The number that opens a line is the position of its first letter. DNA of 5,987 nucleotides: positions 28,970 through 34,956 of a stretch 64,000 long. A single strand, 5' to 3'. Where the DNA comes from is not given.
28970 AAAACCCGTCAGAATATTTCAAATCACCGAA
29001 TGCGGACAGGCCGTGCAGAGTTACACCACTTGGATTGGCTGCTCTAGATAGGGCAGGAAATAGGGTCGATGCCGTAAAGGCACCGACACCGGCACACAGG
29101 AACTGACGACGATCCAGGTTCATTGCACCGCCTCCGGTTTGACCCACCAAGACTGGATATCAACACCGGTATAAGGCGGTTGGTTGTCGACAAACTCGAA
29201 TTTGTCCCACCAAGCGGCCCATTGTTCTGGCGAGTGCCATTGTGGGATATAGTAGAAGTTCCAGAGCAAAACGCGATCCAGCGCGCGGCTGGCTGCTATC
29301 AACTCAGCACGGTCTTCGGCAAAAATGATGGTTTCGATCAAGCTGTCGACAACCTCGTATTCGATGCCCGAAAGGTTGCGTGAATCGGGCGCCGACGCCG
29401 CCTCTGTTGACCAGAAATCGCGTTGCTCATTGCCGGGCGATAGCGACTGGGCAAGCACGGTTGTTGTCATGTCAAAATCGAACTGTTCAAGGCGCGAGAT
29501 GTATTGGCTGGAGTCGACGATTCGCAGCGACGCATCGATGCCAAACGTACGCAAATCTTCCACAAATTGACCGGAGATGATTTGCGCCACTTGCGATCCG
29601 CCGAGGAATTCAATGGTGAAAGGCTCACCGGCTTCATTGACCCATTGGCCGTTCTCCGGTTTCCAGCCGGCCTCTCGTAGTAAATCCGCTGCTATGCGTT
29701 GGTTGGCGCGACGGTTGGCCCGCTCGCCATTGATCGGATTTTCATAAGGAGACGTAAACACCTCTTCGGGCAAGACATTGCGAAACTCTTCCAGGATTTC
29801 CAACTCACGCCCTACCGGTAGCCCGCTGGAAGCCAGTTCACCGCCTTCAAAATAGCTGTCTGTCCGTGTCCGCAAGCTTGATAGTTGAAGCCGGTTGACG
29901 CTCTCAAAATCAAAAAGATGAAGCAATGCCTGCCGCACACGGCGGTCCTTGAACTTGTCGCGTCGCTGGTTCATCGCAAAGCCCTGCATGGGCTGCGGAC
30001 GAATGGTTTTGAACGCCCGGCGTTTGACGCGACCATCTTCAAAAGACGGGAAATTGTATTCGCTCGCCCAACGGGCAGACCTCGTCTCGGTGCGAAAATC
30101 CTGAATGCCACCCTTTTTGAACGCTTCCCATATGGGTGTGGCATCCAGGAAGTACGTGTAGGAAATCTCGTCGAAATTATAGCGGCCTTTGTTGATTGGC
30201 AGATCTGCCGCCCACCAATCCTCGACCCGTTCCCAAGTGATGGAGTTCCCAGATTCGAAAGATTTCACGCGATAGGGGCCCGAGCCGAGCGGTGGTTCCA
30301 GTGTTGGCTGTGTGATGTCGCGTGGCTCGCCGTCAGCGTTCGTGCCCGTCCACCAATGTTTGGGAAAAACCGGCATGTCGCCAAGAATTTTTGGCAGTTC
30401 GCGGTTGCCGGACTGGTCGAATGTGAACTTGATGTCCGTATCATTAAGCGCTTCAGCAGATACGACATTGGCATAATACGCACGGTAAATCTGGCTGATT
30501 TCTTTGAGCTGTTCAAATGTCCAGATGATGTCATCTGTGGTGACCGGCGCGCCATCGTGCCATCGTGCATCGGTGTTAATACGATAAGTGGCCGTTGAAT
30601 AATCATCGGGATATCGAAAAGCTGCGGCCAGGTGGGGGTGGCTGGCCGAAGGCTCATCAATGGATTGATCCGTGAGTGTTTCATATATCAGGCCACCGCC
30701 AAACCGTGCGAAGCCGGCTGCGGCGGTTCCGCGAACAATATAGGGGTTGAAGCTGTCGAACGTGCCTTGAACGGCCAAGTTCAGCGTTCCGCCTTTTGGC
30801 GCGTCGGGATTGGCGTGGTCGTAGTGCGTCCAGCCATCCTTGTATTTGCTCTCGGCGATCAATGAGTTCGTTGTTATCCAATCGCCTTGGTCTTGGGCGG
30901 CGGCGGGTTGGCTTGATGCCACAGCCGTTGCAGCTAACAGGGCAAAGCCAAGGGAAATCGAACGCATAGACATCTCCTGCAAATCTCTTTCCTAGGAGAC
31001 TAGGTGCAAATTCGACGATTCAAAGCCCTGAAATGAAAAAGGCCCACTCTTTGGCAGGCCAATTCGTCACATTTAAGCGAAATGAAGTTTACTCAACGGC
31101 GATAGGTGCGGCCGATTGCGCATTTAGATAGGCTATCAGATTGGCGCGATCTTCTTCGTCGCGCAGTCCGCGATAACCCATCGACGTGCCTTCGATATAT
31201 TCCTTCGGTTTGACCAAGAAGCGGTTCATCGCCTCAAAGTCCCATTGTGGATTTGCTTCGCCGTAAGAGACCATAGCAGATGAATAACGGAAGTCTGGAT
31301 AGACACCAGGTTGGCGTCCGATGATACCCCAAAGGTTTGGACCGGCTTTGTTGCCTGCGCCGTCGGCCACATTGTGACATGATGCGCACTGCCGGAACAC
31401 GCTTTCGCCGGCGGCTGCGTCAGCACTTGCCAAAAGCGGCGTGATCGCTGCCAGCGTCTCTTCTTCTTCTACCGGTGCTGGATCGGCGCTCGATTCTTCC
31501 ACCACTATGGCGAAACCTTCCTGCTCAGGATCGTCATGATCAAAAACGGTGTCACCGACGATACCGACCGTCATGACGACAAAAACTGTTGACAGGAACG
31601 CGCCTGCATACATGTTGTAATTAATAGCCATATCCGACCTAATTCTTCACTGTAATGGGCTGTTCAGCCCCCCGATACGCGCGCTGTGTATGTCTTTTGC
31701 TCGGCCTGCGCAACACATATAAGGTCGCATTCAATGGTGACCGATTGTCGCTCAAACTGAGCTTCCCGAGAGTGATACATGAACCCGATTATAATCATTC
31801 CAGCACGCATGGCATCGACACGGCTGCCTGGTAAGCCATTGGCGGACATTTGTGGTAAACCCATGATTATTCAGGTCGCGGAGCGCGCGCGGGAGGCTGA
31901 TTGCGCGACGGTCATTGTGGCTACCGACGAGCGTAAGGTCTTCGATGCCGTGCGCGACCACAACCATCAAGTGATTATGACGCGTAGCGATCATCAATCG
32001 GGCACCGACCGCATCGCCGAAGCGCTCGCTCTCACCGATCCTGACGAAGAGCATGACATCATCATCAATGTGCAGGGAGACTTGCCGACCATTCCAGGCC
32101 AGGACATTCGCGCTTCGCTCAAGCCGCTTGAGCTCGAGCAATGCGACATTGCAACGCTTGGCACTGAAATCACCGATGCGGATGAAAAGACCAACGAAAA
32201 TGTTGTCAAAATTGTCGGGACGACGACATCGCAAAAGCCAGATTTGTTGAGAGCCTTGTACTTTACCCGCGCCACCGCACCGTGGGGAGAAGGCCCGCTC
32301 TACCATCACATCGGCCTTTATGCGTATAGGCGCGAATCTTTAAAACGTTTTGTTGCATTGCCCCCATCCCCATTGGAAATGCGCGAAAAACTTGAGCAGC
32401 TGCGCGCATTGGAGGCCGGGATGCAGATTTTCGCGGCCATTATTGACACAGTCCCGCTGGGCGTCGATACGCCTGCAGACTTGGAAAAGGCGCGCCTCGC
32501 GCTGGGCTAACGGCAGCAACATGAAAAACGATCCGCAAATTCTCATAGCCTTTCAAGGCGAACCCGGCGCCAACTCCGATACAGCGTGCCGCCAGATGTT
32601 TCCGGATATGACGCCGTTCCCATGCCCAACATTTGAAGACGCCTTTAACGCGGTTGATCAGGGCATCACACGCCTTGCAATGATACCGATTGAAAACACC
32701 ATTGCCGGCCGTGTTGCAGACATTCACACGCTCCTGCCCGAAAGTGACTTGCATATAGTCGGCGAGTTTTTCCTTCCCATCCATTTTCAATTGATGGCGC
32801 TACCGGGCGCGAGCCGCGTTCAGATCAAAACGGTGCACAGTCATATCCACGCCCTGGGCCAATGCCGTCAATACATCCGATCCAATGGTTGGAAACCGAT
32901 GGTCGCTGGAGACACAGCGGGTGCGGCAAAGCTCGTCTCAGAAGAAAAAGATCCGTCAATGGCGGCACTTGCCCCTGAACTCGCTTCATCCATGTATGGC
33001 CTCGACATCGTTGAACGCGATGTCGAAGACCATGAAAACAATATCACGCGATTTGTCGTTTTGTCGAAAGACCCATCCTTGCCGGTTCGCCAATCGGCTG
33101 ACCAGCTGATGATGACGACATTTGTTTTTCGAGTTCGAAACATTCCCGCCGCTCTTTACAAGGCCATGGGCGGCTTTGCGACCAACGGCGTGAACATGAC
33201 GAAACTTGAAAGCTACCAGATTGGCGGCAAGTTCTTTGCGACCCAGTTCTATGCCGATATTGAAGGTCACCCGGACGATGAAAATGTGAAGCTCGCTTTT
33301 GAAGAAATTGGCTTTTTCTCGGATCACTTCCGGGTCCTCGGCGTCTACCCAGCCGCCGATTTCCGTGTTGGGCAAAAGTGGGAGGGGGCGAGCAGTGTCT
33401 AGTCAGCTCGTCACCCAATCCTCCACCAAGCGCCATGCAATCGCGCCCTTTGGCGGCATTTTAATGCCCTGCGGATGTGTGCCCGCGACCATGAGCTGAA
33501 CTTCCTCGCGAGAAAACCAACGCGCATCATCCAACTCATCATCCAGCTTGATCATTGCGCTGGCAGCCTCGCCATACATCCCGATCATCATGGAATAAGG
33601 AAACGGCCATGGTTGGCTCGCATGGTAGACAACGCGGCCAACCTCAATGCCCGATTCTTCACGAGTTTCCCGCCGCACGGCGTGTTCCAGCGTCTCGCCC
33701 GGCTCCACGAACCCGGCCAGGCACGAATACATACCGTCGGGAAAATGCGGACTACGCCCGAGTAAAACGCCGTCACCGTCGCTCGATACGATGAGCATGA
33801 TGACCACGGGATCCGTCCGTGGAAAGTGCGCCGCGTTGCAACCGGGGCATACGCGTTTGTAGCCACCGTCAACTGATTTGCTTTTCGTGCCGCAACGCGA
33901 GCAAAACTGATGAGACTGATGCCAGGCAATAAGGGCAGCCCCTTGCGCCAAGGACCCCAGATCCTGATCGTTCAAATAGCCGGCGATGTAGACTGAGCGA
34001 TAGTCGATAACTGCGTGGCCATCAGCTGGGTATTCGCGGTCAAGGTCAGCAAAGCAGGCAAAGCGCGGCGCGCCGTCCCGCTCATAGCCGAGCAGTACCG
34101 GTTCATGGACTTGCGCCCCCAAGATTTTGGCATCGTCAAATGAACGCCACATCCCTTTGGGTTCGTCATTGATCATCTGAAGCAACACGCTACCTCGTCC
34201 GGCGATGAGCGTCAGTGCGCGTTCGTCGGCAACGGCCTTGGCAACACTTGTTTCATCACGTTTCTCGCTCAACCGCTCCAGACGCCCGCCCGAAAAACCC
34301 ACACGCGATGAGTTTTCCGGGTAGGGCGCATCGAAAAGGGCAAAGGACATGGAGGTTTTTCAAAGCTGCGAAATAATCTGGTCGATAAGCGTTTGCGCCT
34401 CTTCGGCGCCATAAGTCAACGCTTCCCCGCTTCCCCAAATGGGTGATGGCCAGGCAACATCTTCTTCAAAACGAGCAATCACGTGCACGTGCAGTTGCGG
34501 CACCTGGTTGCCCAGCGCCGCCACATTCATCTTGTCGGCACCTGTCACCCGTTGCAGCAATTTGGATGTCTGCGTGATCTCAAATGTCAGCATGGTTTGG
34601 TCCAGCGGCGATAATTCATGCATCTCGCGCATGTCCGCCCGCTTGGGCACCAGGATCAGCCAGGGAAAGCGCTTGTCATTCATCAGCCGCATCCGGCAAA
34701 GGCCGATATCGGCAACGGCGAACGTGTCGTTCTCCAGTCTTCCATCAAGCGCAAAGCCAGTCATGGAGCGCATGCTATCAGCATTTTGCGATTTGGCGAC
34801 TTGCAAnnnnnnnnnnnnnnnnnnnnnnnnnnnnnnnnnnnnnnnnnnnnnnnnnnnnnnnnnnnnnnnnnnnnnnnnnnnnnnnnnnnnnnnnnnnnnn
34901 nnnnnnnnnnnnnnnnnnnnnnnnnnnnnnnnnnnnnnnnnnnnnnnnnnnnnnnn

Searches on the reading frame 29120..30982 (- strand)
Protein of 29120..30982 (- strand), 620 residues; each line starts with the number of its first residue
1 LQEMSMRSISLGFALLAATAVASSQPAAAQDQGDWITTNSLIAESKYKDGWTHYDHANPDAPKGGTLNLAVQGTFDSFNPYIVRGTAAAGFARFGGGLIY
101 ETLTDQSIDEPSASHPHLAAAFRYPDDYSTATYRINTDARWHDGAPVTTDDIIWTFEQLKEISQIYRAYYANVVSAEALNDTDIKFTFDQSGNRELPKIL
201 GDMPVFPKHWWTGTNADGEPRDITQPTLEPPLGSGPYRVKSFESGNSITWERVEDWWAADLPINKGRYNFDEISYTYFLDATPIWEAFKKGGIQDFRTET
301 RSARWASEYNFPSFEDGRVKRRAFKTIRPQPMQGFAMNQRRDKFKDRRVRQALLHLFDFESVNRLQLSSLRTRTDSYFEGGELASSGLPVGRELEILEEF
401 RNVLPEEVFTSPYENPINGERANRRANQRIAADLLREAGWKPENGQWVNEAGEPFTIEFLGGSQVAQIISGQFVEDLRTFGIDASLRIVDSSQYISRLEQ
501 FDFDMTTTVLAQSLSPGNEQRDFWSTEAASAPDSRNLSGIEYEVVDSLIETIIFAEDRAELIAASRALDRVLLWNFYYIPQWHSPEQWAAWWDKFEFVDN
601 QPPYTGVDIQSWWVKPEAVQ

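Call 17: search_protein_families(library=ncbifam, max_evalue=1e-10, proteins=[window:29120-30982:-])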
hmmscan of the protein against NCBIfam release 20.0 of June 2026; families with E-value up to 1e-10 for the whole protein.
window:29120-30982:- (620 aa): 3 families
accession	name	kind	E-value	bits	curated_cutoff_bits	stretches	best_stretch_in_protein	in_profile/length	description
NF045467.1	Opp4A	equivalog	6e-20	71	650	1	57-374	27-344/556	oligopeptide ABC transporter substrate-binding protein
TIGR02294.1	nickel_nikA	equivalog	8.4e-19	67.5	393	1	98-377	34-296/501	nickel ABC transporter substrate-binding protein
NF045468.1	Opp5A_nikA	equivalog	4.8e-13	48.4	600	0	99-363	44-274/488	nickel ABC transporter substrate-binding protein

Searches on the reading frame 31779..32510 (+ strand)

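Call 17: search_protein_families(library=ncbifam, max_evalue=1e-10, proteins=[window:31779-32510:+])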
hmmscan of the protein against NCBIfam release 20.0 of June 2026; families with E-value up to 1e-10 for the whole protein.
window:31779-32510:+ (243 aa): 5 families
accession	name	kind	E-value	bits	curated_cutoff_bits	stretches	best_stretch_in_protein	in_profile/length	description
NF003948.0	PRK05450.1-1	equivalog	1.4e-114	381.5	281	1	1-241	4-242/248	3-deoxy-manno-octulosonate cytidylyltransferase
NF003952.0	PRK05450.1-5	subfamily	1.7e-74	250.1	193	1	2-239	2-242/250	3-deoxy-manno-octulosonate cytidylyltransferase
NF009905.0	PRK13368.1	subfamily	7.4e-71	238.3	255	1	1-240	1-236/243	3-deoxy-manno-octulosonate cytidylyltransferase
NF003950.0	PRK05450.1-3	subfamily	5.3e-64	215.9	234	1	1-238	1-238/248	3-deoxy-manno-octulosonate cytidylyltransferase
TIGR00466.1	kdsB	equivalog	1.9e-61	207.5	155.2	1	2-236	2-241/241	3-deoxy-manno-octulosonate cytidylyltransferase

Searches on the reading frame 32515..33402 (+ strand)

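Call 17: search_protein_families(library=ncbifam, max_evalue=1e-10, proteins=[window:32515-33402:+])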
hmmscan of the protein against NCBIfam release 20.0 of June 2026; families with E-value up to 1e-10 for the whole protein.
window:32515-33402:+ (295 aa): 3 families
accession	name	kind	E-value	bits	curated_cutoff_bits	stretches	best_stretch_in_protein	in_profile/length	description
NF008866.0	PRK11899.1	equivalog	2.8e-141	469.7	359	1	8-285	5-280/283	prephenate dehydratase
NF008865.0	PRK11898.1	equivalog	3.6e-58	197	219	1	11-281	4-279/284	prephenate dehydratase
NF007910.0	PRK10622.1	equivalog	8.7e-44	150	577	1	8-281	103-378/386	bifunctional chorismate mutase/prephenate dehydratase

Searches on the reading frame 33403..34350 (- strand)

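Call 5: search_protein_families(library=pfam, proteins=[window:33403-34350:-])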
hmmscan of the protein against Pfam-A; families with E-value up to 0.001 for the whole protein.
window:33403-34350:- (315 aa): 3 families
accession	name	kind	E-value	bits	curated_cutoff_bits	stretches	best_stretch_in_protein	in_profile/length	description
PF00293.34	NUDIX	-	8.4e-17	61.9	21.1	1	181-286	4-121/134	NUDIX domain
PF09297.16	Zn_ribbon_NUD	-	5.8e-13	48.7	24.8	1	146-176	2-32/32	NADH pyrophosphatase zinc ribbon domain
PF09296.17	NUDIX-like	-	1.7e-07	32.4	22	1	47-143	4-96/96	NADH pyrophosphatase-like rudimentary NUDIX domain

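Call 6: search_protein_families(library=ncbifam, proteins=[window:33403-34350:-])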
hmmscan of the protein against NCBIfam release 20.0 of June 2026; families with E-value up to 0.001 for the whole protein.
window:33403-34350:- (315 aa): 7 families
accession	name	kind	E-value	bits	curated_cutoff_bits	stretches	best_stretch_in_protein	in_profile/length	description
NF001299.0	PRK00241.1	equivalog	1.9e-60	204.6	158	1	74-314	38-257/263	NAD(+) diphosphatase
NF008003.0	PRK10729.1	equivalog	1.6e-05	24.3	248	1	209-240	93-124/210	ADP-ribose diphosphatase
NF012016.0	PRK15472.1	equivalog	2e-05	24.3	95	1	206-256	31-78/141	nucleoside triphosphatase NudI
NF007834.0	PRK10546.1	equivalog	8.3e-05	22.4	156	1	183-248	6-72/135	pyrimidine (deoxy)nucleoside triphosphate diphosphatase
NF006530.0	PRK08999.1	equivalog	0.00017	20.7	245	1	182-246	8-73/315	Nudix family hydrolase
TIGR00586.1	mutt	equivalog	0.00053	20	97.9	0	213-246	39-72/129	8-oxo-dGTP diphosphatase MutT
NF003787.0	PRK05379.1-4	equivalog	0.00065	18.8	449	0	172-243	200-270/346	bifunctional nicotinamide-nucleotide adenylyltransferase/Nudix hydroxylase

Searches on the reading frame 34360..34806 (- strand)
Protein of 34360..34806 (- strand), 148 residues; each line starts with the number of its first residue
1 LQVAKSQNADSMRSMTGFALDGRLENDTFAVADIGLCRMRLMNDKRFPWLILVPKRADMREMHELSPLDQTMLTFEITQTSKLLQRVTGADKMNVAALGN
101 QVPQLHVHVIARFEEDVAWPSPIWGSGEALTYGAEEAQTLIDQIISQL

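Call 61: search_protein_families(library=pfam, max_evalue=0.00001, proteins=[window:34360-34806:-])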
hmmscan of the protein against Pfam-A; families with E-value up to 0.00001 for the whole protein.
window:34360-34806:- (148 aa): 1 family
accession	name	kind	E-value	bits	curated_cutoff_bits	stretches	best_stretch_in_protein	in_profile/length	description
PF01230.28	HIT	-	2.4e-14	54.2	21.5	1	24-114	2-97/98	HIT domain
